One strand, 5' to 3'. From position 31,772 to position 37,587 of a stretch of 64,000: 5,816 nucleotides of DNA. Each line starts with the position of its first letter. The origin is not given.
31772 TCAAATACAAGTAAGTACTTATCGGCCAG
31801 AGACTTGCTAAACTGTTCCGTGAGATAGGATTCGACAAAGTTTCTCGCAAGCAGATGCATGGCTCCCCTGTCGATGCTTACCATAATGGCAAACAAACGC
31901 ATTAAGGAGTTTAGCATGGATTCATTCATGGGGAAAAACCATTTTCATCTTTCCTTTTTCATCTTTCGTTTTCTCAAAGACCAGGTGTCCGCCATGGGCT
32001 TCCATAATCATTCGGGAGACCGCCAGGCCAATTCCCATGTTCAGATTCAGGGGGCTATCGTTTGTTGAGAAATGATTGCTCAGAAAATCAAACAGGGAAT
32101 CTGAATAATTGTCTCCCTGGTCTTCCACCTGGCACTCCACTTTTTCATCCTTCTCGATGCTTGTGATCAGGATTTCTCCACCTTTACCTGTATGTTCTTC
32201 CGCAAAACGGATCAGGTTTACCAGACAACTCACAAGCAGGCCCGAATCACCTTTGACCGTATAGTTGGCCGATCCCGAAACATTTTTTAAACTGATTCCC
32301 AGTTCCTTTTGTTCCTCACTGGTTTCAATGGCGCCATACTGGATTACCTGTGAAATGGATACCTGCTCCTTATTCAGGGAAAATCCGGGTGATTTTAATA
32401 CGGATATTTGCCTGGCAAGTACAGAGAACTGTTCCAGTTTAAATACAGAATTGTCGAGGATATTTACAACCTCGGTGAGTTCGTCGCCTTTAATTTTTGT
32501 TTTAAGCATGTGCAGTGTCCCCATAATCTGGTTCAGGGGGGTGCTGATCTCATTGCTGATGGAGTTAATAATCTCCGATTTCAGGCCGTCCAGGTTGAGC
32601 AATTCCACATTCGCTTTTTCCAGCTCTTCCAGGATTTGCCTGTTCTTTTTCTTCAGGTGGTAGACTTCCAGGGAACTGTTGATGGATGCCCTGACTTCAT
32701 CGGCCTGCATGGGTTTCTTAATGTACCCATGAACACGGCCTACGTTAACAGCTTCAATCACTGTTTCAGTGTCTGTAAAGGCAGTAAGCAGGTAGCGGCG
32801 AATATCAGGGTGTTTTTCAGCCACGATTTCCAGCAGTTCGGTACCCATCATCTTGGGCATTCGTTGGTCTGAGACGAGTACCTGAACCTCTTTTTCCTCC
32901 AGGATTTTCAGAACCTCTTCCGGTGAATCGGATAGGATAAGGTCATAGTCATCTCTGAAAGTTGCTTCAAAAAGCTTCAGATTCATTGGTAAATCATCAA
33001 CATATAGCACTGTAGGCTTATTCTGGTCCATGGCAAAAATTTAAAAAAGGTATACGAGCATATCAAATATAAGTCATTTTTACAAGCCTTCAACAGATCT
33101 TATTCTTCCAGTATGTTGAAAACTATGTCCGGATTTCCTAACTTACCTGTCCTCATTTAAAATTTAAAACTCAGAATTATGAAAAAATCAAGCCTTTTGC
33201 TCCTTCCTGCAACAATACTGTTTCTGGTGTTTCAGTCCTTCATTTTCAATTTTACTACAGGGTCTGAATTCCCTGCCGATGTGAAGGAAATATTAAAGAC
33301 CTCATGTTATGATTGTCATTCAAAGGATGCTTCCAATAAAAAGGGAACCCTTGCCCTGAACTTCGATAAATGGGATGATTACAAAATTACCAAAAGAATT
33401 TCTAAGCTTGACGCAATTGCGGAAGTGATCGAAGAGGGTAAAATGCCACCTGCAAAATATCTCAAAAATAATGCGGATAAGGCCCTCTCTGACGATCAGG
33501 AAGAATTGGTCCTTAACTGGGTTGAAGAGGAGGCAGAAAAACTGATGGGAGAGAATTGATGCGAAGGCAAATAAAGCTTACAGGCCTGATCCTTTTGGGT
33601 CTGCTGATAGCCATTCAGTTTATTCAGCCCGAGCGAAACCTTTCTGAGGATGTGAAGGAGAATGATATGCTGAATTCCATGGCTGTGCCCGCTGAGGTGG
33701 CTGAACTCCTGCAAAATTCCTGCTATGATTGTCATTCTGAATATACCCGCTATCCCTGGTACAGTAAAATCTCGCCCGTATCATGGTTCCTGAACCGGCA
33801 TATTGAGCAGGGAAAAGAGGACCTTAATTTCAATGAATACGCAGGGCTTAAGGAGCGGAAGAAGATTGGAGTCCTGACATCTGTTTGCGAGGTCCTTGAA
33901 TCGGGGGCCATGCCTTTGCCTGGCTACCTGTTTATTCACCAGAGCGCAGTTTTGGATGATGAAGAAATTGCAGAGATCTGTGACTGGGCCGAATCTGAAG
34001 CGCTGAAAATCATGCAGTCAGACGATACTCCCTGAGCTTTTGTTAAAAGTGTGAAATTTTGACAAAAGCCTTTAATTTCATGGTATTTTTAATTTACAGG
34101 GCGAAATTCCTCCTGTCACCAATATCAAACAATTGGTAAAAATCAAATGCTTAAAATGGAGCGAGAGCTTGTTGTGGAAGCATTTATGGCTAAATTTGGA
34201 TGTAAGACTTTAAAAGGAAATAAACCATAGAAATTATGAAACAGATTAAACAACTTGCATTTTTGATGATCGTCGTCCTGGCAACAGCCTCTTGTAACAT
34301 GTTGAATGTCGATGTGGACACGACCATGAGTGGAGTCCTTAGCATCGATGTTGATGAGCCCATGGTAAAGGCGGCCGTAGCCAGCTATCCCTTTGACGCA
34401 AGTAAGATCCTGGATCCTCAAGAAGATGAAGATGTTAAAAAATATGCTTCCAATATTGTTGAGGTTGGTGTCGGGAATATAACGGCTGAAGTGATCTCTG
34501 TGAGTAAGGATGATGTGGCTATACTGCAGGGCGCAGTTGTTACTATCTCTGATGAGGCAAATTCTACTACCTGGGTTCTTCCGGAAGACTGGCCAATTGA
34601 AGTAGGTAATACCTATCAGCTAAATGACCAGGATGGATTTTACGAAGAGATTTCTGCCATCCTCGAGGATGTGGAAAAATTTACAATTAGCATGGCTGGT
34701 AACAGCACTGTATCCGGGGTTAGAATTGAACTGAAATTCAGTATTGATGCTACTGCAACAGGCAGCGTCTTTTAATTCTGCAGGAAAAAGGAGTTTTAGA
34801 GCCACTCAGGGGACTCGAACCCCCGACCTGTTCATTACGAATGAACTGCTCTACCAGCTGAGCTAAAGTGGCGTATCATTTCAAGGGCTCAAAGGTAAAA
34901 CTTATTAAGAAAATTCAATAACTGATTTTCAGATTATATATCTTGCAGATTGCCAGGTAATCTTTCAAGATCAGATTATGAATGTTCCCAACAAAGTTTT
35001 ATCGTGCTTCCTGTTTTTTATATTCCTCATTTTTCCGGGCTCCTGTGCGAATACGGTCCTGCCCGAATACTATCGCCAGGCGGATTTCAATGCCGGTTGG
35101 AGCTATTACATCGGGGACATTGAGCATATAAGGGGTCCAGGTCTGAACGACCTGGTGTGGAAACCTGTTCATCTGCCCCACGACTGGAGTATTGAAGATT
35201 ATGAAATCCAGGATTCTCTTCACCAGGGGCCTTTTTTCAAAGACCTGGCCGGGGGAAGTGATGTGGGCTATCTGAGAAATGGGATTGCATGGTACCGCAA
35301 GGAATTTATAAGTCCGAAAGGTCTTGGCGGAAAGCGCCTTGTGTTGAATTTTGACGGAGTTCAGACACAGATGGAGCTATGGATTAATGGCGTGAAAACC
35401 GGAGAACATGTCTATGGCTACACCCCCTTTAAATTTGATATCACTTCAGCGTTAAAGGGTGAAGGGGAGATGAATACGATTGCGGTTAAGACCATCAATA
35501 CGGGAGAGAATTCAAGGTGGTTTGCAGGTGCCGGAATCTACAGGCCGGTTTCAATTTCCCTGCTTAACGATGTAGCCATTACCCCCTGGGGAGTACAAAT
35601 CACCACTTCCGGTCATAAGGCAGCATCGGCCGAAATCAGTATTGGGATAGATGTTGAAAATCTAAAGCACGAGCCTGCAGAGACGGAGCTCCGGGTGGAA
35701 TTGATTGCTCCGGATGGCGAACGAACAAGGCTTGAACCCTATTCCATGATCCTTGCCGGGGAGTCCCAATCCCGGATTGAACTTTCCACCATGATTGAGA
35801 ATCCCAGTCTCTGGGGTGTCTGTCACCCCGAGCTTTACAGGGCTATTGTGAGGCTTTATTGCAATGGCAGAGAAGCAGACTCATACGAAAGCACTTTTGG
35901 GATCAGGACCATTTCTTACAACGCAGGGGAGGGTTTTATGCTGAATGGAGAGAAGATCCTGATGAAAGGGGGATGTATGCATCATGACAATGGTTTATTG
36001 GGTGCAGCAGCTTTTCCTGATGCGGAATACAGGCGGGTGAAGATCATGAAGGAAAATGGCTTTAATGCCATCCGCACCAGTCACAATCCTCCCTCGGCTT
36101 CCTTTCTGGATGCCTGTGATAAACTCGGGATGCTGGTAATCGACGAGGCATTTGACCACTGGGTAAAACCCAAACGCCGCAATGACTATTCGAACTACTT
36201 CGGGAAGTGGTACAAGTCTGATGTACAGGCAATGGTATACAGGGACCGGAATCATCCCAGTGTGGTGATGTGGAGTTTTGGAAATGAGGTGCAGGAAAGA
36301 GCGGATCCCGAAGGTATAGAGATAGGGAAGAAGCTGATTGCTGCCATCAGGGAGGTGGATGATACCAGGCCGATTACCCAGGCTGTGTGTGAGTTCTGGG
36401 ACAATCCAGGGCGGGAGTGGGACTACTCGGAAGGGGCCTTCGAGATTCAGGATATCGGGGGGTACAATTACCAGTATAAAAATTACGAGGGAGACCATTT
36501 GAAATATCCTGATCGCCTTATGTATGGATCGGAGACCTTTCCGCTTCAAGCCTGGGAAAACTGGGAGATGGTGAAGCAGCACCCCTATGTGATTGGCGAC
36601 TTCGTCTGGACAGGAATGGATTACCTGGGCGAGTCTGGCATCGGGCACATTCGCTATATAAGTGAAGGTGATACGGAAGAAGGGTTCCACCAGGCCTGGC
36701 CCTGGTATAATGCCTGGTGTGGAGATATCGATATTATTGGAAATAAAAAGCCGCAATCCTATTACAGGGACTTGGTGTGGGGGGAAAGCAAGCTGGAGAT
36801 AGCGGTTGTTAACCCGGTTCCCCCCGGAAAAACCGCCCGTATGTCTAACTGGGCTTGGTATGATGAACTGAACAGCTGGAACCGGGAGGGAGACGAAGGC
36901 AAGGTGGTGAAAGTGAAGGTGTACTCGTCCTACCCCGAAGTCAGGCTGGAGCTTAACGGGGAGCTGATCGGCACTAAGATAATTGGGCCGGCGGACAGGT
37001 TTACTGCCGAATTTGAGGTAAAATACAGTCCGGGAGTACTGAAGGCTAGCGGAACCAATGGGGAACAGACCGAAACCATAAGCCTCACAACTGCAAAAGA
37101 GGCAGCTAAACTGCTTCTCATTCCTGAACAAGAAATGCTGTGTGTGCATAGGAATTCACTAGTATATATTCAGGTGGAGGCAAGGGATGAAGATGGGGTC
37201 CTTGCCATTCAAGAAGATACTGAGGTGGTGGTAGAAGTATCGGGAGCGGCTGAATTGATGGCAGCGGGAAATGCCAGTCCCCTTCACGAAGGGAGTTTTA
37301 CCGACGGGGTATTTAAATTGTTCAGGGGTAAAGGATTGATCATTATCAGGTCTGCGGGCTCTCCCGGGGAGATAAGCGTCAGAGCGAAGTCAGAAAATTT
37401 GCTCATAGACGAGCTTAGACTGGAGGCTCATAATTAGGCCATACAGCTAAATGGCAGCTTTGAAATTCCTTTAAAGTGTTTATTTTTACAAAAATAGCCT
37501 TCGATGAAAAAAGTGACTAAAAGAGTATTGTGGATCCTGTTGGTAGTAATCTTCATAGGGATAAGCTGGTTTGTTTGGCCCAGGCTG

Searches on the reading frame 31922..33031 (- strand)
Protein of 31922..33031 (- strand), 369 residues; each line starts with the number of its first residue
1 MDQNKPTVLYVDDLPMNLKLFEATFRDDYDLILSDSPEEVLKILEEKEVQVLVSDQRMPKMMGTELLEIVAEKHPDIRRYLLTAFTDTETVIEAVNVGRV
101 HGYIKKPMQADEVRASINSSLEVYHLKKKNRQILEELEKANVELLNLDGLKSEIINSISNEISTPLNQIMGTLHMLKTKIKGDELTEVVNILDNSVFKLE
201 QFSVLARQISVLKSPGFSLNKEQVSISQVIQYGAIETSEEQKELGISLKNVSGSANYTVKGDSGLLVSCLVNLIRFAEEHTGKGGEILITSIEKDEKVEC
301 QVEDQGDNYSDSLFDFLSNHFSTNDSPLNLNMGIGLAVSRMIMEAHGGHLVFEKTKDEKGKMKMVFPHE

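Call 4: search_protein_families(library=pfam, proteins=[window:31922-33031:-], max_evalue=0.01)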
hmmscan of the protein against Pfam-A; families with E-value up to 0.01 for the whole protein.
window:31922-33031:- (369 aa): 4 families
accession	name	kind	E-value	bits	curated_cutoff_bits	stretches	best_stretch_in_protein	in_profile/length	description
PF00072.30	Response_reg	-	5.1e-18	65.7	30.2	1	8-117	1-110/111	Response regulator receiver domain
PF02518.31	HATPase_c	-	2.1e-09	38.2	26.4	1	261-360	1-101/111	Histidine kinase-, DNA gyrase B-, and HSP90-like ATPase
PF00512.31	HisKA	-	4.4e-05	23.9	26.9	1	151-196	2-47/66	His Kinase A (phospho-acceptor) domain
PF13581.12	HATPase_c_2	-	0.0022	18.4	27.4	1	270-345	40-111/127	Histidine kinase-like ATPase domain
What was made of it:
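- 31922..33031 (-): Block A gene 1: receiver domain fused to a His-less HisKA/HATPase_c module (REC-pseudokinase). Its stop overlaps the ABC start by 8 bp. Response_reg 65.7 bits, HATPase_c 38.2 bits, HisKA 23.9 bits against a 26.9 cutoff (call 4).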

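Call 5: search_protein_families(library=ncbifam, proteins=[window:31922-33031:-], max_evalue=0.01)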
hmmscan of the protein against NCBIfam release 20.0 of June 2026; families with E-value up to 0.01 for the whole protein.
window:31922-33031:- (369 aa): 111 families (the best 25 are shown)
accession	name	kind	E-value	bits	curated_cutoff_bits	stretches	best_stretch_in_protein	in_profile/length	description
NF053512.1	nitric_RR_NosR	exception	5.3e-36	124.5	400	1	8-164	1-158/422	response regulator c-di-GMP phosphodiesterase, NosR family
TIGR02966.1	phoR_proteo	equivalog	1.5e-16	60.4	334.2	1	115-355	79-322/333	phosphate regulon sensor histidine kinase PhoR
NF008025.0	PRK10755.1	equivalog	4e-16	58.7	314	1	157-365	149-352/362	two-component system sensor histidine kinase PmrB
NF008312.0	PRK11100.1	equivalog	7e-16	58.1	356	1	97-360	210-466/477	two-component system sensor histidine kinase CreC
NF041880.1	EPS_EpsF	equivalog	1.2e-15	57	900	2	158-355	281-478/492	response regulator EpsF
TIGR02956.1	TMAO_torS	equivalog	3.5e-15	55.2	676.5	1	140-356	453-670/967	TMAO reductase system sensor histidine kinase/response regulator TorS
NF012163.2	BaeS_SmeS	equivalog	1e-14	54.3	500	1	150-354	239-444/457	sensor histidine kinase efflux regulator BaeS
NF007793.0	PRK10490.1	equivalog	6.1e-14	51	1123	1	146-368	659-882/895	two-component system sensor histidine kinase KdpD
NF047465.1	hybrid_HK_LvrA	exception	1e-13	50.3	1200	2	122-352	173-407/819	hybrid histidine kinase/response regulator LvrA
NF011874.0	PRK15347.1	equivalog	3.7e-13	48.4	852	1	129-367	376-613/921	two component system sensor kinase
NF033091.0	HK_VanS_ACDEFG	equivalog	4e-13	49.1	400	1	110-355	35-282/293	vancomycin resistance histidine kinase VanS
NF007837.0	PRK10549.1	equivalog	4.1e-13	48.8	603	1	114-356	210-446/466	envelope stress sensor histidine kinase BaeS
NF008469.0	PRK11361.1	equivalog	5.6e-13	48.4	714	1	7-138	6-137/461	acetoacetate metabolism transcriptional regulator AtoC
TIGR01386.1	cztS_silS_copS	subfamily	1.2e-12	47.6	292.55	1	246-367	337-457/457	heavy metal sensor histidine kinase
TIGR01818.1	ntrC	equivalog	1.3e-12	47.3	558.6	1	12-131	6-124/463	nitrogen regulation protein NR(I)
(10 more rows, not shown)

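Call 54: search_protein_families(library=padloc, proteins=[window:31922-33031:-], max_evalue=0.001)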
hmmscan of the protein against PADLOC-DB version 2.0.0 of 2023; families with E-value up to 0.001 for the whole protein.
window:31922-33031:- (369 aa): 0 families

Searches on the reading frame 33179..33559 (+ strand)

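Call 92: search_protein_families(library=pfam, proteins=[window:33179-33559:+], max_evalue=0.001)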
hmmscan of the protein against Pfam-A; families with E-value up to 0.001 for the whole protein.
window:33179-33559:+ (126 aa): 2 families
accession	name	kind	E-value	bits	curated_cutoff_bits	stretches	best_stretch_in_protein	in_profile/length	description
PF14376.11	Haem_bd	-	8.9e-20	71.5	27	2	54-116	70-132/133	Haem-binding domain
PF00034.26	Cytochrom_C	-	0.00023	22.8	21.3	1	34-116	3-87/90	Cytochrome c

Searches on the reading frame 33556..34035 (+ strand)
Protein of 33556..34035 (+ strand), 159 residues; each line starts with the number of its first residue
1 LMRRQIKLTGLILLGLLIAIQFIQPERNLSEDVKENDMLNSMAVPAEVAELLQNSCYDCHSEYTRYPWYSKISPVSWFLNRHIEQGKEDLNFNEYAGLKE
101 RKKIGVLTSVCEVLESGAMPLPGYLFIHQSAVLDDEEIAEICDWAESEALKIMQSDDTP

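Call 92: search_protein_families(library=pfam, proteins=[window:33556-34035:+], max_evalue=0.001)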
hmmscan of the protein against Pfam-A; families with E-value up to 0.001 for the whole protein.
window:33556-34035:+ (159 aa): 1 family
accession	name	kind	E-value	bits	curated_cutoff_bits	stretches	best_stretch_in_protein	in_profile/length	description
PF14376.11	Haem_bd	-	2.1e-41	141.5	27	1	16-146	2-132/133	Haem-binding domain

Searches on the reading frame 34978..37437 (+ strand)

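Call 92: search_protein_families(library=pfam, proteins=[window:34978-37437:+], max_evalue=0.001)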
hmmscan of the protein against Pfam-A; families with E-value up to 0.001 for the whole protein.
window:34978-37437:+ (819 aa): 7 families
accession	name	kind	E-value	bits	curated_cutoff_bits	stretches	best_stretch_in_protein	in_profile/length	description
PF02836.23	Glyco_hydro_2_C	-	4e-28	98.9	21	1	318-467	6-159/302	Glycosyl hydrolases family 2, TIM barrel domain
PF18565.7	Glyco_hydro2_C5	-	6.6e-20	71.3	32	1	714-808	3-97/103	Glycoside hydrolase family 2 C-terminal domain 5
PF02837.24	Glyco_hydro_2_N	-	1e-17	65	28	1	64-193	34-165/169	Glycosyl hydrolases family 2, sugar binding domain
PF16355.11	DUF4982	-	3.8e-15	56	23.9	1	641-697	1-59/61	Domain of unknown function (DUF4982)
PF00703.27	Glyco_hydro_2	-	3e-14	54.1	23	1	206-310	6-109/109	Glycosyl hydrolases family 2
PF22666.2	Glyco_hydro_2_N2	-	4.1e-07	30.6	27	1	103-171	49-116/167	Glycosyl hydrolase 2 galactose-binding domain-like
PF22820.2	TcaA_3rd_4th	-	0.00074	19.8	27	0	644-670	3-34/73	TcaA protein 3rd/4th domain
